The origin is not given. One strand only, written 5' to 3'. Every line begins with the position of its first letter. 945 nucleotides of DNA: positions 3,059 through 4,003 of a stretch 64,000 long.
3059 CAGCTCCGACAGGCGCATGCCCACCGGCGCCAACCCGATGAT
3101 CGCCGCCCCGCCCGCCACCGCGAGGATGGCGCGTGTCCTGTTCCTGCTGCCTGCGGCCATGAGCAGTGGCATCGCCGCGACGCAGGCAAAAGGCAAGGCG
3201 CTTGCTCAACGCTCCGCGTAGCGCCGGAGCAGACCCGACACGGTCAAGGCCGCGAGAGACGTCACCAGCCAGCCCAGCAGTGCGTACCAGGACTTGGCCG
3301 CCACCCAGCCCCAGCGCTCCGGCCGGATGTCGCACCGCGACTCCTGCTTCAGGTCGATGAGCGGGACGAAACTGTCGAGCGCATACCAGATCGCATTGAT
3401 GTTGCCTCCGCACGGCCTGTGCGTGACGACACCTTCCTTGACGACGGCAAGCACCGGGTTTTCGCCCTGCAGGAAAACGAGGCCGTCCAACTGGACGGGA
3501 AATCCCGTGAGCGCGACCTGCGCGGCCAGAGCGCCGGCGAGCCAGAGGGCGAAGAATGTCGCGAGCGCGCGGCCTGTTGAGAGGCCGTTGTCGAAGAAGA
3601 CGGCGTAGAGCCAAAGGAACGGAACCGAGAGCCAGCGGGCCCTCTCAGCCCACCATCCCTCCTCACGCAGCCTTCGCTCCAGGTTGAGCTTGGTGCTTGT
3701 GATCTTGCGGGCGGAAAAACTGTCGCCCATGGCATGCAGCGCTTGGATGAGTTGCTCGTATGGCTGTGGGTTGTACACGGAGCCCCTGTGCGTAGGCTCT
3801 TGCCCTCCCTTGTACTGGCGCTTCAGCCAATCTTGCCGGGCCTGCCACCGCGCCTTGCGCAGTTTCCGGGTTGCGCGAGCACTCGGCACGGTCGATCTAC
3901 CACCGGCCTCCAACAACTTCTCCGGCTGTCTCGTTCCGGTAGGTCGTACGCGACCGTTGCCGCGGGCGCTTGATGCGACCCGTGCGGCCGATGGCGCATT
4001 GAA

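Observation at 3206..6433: Low-GC 1075-aa orphan: repeat (beta-helix-like) array fused to a C-terminal membrane module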

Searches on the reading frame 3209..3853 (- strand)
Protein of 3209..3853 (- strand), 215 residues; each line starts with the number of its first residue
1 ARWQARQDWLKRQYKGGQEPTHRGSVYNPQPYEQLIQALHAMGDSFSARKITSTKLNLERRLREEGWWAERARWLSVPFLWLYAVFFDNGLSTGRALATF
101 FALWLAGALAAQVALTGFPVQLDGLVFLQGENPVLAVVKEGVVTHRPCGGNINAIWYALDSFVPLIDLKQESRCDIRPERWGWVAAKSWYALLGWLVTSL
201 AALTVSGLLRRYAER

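Call 41: find_related_loci(query=A2, collection=genome_contigs, flank=8000)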
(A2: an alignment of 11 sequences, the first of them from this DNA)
Query A2 (215 aa) in genome_contigs; peptide patterns used: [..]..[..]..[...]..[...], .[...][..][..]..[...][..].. (x = any residue, [..] = any of these).
30 stretches matched a pattern; 14 encode a relative of the query (tblastn E <= 1e-3); 14 distinct loci.
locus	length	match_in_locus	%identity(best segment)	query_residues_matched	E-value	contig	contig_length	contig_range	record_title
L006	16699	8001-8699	38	4-215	2e-35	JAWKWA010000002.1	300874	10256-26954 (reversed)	MAG: Hyphomicrobiaceae bacterium isolate BC3.5 BC3.5.fa-2, whole genome shotgun sequence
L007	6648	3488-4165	34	6-214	4e-35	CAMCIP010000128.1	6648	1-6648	MAG: Brevundimonas vancanneytii isolate MiE-14oct19-195 genome assembly, contig: MiE-14oct19-C20436, whole genome shotgu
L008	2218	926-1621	34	2-214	5e-30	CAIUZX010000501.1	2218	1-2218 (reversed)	MAG: uncultured Caulobacterales bacterium isolate Kiruna_bin-09649 genome assembly, contig: bin-09649:501/607, whole gen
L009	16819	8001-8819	32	6-214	8e-29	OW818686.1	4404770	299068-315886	metagenome genome assembly, chromosome: 1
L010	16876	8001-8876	30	2-214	2e-26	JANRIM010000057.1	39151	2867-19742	MAG: Hyphomonadaceae bacterium isolate bins.513 k141_60705, whole genome shotgun sequence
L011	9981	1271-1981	33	3-215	5e-26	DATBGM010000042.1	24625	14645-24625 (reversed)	MAG TPA_asm: Bryobacteraceae bacterium isolate SMAG_U3837 k141_1037419, whole genome shotgun sequence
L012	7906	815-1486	33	3-215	5e-26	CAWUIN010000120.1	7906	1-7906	MAG: uncultured Hyphomicrobiaceae bacterium isolate SRR17458630_binner13_5_1705322957 genome assembly, contig: ERZ218540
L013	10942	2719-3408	33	11-215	5e-25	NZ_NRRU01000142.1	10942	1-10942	Rubrivivax gelatinosus strain IM 151 scaffold0142, whole genome shotgun sequence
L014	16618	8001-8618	35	30-211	6e-24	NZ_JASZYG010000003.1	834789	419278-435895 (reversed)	Variovorax brevis strain J22R133 L61263_3, whole genome shotgun sequence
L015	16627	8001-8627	30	6-214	2e-21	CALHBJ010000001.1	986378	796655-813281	MAG: uncultured Rhizobiaceae group bacterium isolate H2_Bin_METABAT__29_1 genome assembly, contig: c_000000140246, whole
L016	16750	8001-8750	30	25-214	1e-24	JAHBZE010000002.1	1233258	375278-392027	MAG: Xanthobacteraceae bacterium isolate ACE_PRO35 PRO35_2, whole genome shotgun sequence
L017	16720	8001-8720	35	6-214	5e-29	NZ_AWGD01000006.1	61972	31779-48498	Asticcacaulis sp. AC460 contig00006, whole genome shotgun sequence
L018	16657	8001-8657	34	6-214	7e-23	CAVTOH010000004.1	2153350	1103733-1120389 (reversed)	MAG: uncultured Actinomycetes bacterium isolate MFD00962.bin.1.108 genome assembly, contig: contig_54978, whole genome s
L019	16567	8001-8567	30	27-211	1e-14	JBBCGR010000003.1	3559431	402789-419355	MAG: Acetobacteraceae bacterium isolate CoA_maxb_bin.80 s10930.ctg010952l, whole genome shotgun sequence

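Call 48: find_homologous_proteins(query=A2, max_evalue=0.00001)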
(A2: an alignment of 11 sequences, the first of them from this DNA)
Query A2 (11 sequences) (215 aa, profile of the alignment): 47 proteins with E <= 0.00001 among 8000 candidates.
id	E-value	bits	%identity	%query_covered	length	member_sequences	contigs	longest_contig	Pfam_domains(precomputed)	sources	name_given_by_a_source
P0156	1.8e-97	344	38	99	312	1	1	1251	-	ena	-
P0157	1.3e-75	272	33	88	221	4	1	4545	-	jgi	jgi:hypothetical protein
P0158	6.9e-74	267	40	96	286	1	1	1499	-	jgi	jgi:hypothetical protein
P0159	5.1e-73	264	36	75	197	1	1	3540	-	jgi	jgi:hypothetical protein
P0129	2.1e-67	246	43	96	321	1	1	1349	-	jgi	jgi:hypothetical protein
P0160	4.2e-52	195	33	98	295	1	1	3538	-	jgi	jgi:hypothetical protein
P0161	1.8e-51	193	38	60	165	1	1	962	-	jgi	jgi:hypothetical protein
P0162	3.3e-50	189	61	32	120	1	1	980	-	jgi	jgi:hypothetical protein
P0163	6.1e-50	188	38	96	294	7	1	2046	-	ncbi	-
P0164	1.2e-47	181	33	87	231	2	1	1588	-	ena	-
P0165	4.2e-40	156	31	99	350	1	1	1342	-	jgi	jgi:hypothetical protein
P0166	4.1e-39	153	29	98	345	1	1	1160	-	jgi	jgi:hypothetical protein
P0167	8.3e-38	149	32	99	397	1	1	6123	-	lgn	-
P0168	1.4e-28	118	32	80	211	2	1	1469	-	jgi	jgi:hypothetical protein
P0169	1.0e-20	93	42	32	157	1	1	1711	-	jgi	jgi:hypothetical protein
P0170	3.2e-20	91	29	34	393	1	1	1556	-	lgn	-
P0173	3.9e-16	78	30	97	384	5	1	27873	-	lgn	-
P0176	5.3e-13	67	24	87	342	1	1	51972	-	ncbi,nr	ncbi:MAG TPA: hypothetical protein VG347_20570 [Verrucomicrobiae bacterium]|nr:hypothetical protein 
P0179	7.4e-12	64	28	93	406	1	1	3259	-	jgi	jgi:hypothetical protein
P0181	1.9e-11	62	27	95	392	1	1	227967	-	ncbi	ncbi:MAG: hypothetical protein U0Q19_06850 [Kineosporiaceae bacterium]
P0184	1.3e-9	56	26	77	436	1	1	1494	-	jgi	jgi:hypothetical protein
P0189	1.5e-8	53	29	85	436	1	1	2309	-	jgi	jgi:hypothetical protein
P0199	6.3e-7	47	23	95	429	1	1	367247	PF13576.13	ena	-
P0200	6.6e-7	47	27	67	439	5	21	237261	-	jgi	jgi:hypothetical protein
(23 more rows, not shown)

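Call 50: search_solved_structures(query=A2, max_evalue=5)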
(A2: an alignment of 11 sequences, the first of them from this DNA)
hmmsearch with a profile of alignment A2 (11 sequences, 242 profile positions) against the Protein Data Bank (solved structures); distinct sequences matched with E-value up to 5: 4.
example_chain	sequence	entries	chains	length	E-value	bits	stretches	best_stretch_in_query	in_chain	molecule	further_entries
9gzg_A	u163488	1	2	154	0.015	18.3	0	25-56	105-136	Engineered CTPR protein with glutamic acids for conductivity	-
7obi_A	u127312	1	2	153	0.17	14.9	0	24-56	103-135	CTPR-rv4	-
37tt_A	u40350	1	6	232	0.93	12.5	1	32-161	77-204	Z4 c3ii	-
4zr1_A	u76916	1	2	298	2.9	10.8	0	59-114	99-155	Ceramide very long chain fatty acid hydroxylase SCS7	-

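Call 59: search_protein_families(library=padloc, alignment_id=A4, max_evalue=0.00001)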
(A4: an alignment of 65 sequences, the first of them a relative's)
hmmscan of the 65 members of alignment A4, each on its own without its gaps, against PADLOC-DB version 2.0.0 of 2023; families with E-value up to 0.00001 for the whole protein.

A. member 1, L006:2347-3180:- (277 aa): 1 family
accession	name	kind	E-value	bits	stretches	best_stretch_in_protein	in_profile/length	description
PDLC04559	PDC-M28B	-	4.7e-06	23.9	1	13-49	130-166/438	-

B. families by the number of members that match (of 65 scanned): 57 families (the first 25 are shown)
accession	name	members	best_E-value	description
PDLC02864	DpdF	2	1e-114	DpdF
PDLC02861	DpdF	2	5.7e-94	DpdF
PDLC02865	DpdF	2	1.1e-67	DpdF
PDLC02863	DpdF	2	2.4e-34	DpdF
PDLC02501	BrxHI|BrxHII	2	2.1e-10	BrxHI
PDLC00405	SduA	2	4.7e-07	DUF4263 domain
PDLC02870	DpdF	1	4.6e-100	DpdF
PDLC03928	PsyrT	1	3e-87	-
PDLC04105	HerA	1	1e-86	-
PDLC02188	HerA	1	8.2e-53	-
PDLC04106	HerA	1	1.2e-50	-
PDLC04098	HerA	1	7.8e-50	-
PDLC02859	DpdF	1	1.6e-47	DpdF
PDLC04102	HerA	1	1.2e-45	-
PDLC01089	C3a193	1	3.1e-44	poss. alt. Cas3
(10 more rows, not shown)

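Call 60: search_protein_families(library=pfam, alignment_id=A4, max_evalue=0.00001)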
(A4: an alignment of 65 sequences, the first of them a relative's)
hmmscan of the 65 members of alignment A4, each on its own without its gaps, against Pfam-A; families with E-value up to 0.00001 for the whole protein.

A. member 1, L006:2347-3180:- (277 aa): 7 families
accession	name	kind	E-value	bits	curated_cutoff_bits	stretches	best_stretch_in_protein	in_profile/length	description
PF13614.12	AAA_31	-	9.4e-56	189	27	1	12-196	2-177/177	AAA domain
PF01656.29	CbiA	-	1e-29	103.5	25.4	1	14-247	1-125/125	CobQ/CobB/MinD/ParA nucleotide binding domain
PF06564.18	CBP_BcsQ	-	1e-10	42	21.3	1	13-265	3-231/234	Cellulose biosynthesis protein BcsQ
PF09140.17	MipZ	-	8.9e-10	38.7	20.7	0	13-51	2-40/262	ATPase MipZ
PF10609.15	ParA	-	1.7e-08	34.6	27.1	1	12-54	4-46/246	NUBPL iron-transfer P-loop NTPase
PF00142.24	Fer4_NifH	-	9.4e-08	32.3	25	0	17-58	5-45/271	4Fe-4S iron sulfur cluster binding proteins, NifH/frxC family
PF02374.21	ArsA_ATPase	-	1.1e-07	31.9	24.3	1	16-152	5-140/305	Anion-transporting ATPase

B. families by the number of members that match (of 65 scanned): 93 families (the first 25 are shown)
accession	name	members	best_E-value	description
PF13561.12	adh_short_C2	3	2.8e-63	Enoyl-(Acyl carrier protein) reductase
PF00106.31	adh_short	3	1.2e-56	short chain dehydrogenase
PF02518.31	HATPase_c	3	2.1e-26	Histidine kinase-, DNA gyrase B-, and HSP90-like ATPase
PF00873.25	ACR_tran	2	0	AcrB/AcrD/AcrF family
PF00072.30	Response_reg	2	7.7e-39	Response regulator receiver domain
PF13493.11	DUF4118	2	2.7e-25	Domain of unknown function (DUF4118)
PF02775.26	TPP_enzyme_C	2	3.4e-24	Thiamine pyrophosphate enzyme, C-terminal TPP binding domain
PF03144.31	GTP_EFTU_D2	2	7.2e-21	Elongation factor Tu domain 2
PF16576.10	HlyD_D23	2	5.2e-20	Barrel-sandwich domain of CusB or HlyD membrane-fusion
PF00512.31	HisKA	2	2.8e-18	His Kinase A (phospho-acceptor) domain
PF13437.12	HlyD_3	2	4e-18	HlyD family secretion protein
PF08659.16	KR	2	1.8e-12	KR domain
PF12831.13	FAD_oxidored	2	4.5e-06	FAD dependent oxidoreductase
PF01134.28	GIDA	1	1.8e-167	Glucose inhibited division protein A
PF01406.26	tRNA-synt_1e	1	7.7e-117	tRNA synthetases class I (C) catalytic domain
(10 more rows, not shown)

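Call 61: search_protein_families(library=padloc, proteins=[L013:3446-6847:-, L013:6957-9683:+, L018:2519-5362:+, L017:1365-4076:+, L010:1956-4070:+, L014:9209-11464:+, L015:8733-10898:-, L006:3877-5802:-, L012:3998-5914:-], max_evalue=1e-10)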
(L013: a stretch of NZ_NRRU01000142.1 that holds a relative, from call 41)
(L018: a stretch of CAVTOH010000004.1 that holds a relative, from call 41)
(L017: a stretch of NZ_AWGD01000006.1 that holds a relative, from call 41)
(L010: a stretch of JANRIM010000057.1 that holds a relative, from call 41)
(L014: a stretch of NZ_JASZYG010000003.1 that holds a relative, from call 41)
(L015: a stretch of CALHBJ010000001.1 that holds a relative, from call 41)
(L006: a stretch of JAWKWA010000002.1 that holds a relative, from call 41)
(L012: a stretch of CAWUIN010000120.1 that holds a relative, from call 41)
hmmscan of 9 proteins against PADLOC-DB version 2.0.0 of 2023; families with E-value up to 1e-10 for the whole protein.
L013:3446-6847:- (1133 aa): 0 families

L013:6957-9683:+ (908 aa): 0 families

L018:2519-5362:+ (947 aa): 5 families
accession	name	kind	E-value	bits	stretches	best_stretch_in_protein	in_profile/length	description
PDLC02196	IetA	-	1.2e-25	88.7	1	537-750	120-321/374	-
PDLC02195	IetA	-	8.9e-21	72.6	1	539-730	137-315/395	-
PDLC04232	IetA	-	1.4e-20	72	1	494-731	73-296/330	-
PDLC04231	IetA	-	8.1e-15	53.3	1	519-684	102-254/262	-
PDLC00915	TRIP13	-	3.4e-14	50.9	1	542-691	66-225/302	TRIP13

L017:1365-4076:+ (903 aa): 0 families

L010:1956-4070:+ (704 aa): 0 families

L014:9209-11464:+ (751 aa): 0 families

L015:8733-10898:- (721 aa): 13 families
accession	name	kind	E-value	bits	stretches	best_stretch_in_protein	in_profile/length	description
PDLC04105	HerA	-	1e-86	289.8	1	237-716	53-570/576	-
PDLC02188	HerA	-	8.2e-53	178.1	2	487-676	334-538/578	-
PDLC04106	HerA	-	1.2e-50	170.8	2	444-717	379-664/667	-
PDLC04098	HerA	-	7.8e-50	168.1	2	442-697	398-663/686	-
PDLC04102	HerA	-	1.2e-45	154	1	486-682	413-621/654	-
PDLC02185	HerA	-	1.7e-43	147.2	2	565-681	444-562/585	-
PDLC04104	HerA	-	9.9e-41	137.7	1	388-681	33-337/379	-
PDLC04100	HerA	-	1.7e-40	137.3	2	514-681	385-556/580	-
PDLC04103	HerA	-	4.4e-36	122.4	2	487-682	358-558/579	-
PDLC04097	HerA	-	2.3e-24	84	1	596-689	508-600/618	-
PDLC04101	HerA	-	1.6e-18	64.6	1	260-511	87-358/400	-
PDLC04140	mad8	-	1.1e-13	49.4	1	315-671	5-290/314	mads_8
PDLC01055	HerA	-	6.1e-11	39.8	0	563-638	412-483/532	Type III coevolved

L006:3877-5802:- (641 aa): 0 families

L012:3998-5914:- (638 aa): 0 families
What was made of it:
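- On Known anti-phage defence systems (PADLOC-DB v2.0): Most neighbours are housekeeping genes (calls 59-61).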

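Call 69: search_protein_families(library=pfam, proteins=[P0173, P0176, P0181, P0199, P0200, P0167, P0170, P0179, P0184, P0189], max_evalue=0.01)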
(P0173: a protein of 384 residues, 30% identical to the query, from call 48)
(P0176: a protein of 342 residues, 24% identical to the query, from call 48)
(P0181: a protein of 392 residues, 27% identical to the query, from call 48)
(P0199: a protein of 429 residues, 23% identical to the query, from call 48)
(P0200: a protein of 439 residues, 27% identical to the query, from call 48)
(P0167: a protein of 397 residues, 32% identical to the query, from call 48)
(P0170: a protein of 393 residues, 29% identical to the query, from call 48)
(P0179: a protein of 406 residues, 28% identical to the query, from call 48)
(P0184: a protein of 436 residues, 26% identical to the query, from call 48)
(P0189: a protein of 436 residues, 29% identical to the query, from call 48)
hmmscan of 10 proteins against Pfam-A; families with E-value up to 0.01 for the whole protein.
P0173 (384 aa): 0 families

P0176 (342 aa): 0 families

P0181 (392 aa): 0 families

P0199 (429 aa): 2 families
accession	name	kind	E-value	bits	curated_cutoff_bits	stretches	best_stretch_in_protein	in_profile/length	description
PF13576.12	Pentapeptide_3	-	4.8e-10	39.9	27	0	74-97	25-48/48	Pentapeptide repeats (9 copies)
PF00805.28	Pentapeptide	-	0.0096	15.9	20.2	0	182-196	18-32/40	Pentapeptide repeats (8 copies)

P0200 (439 aa): 0 families

P0167 (397 aa): 0 families

P0170 (393 aa): 0 families

P0179 (406 aa): 0 families

P0184 (436 aa): 1 family
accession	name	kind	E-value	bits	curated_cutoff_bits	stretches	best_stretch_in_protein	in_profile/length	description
PF12375.13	DUF3653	-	0.00027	21.5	22.4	0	37-54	16-33/66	Phage protein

P0189 (436 aa): 1 family
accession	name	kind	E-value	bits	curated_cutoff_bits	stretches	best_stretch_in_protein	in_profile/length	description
PF13576.12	Pentapeptide_3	-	0.0011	19.6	27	0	156-180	20-43/48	Pentapeptide repeats (9 copies)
